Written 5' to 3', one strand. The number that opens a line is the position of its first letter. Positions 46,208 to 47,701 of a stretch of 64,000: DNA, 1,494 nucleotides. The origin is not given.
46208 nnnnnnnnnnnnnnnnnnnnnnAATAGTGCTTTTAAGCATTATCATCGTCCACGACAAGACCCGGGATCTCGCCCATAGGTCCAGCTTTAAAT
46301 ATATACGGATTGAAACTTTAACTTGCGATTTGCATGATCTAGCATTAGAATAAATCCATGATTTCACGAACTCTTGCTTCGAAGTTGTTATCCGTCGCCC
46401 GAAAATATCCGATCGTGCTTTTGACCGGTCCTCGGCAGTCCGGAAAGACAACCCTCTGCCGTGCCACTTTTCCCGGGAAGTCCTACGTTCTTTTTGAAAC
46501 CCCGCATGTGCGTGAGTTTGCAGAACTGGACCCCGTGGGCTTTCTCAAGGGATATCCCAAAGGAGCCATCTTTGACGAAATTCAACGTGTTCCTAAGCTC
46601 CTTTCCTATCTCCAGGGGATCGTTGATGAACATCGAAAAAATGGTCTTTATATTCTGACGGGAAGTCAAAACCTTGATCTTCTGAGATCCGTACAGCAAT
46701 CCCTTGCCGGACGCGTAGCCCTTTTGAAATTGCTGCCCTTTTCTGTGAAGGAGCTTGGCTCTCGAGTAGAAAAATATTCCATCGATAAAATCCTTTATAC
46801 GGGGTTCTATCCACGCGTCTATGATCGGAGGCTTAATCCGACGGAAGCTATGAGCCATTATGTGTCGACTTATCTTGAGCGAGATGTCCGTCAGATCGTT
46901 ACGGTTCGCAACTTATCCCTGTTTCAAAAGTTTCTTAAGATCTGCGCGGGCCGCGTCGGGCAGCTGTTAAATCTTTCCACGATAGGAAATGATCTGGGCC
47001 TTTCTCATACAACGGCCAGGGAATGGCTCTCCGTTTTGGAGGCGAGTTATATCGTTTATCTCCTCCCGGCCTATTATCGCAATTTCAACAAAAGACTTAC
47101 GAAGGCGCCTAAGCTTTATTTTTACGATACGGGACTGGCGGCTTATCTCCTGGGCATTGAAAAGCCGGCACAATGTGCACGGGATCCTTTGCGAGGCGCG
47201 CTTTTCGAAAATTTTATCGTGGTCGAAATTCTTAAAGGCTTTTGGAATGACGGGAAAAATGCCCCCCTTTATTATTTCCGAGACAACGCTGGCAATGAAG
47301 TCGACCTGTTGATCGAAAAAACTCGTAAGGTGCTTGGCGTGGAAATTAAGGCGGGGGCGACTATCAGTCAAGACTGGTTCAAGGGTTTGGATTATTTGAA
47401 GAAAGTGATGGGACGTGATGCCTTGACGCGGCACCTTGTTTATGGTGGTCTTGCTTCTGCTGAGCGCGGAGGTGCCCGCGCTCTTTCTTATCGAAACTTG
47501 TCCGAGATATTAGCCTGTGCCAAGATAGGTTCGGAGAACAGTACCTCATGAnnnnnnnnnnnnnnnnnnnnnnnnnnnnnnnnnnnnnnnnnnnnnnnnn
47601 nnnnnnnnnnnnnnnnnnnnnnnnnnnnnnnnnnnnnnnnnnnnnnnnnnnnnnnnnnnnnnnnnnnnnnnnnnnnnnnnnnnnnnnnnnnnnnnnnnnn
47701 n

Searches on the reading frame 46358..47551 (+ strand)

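Call 21: search_protein_families(library=pfam, proteins=[window:46358-47551:+], max_evalue=0.01)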
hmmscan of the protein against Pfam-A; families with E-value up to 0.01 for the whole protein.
window:46358-47551:+ (397 aa): 4 families
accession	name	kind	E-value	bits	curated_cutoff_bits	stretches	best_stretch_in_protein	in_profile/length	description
PF13635.12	DUF4143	-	7.8e-52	175.7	28.1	1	174-333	1-160/160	Domain of unknown function (DUF4143)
PF13173.12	AAA_14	-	5.2e-26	91.6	27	1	18-133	3-128/129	AAA domain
PF13191.12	AAA_16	-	0.0021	19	32.6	1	6-38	12-45/167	AAA ATPase domain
PF13401.12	AAA_22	-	0.0021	18.8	27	0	18-36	6-24/130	AAA domain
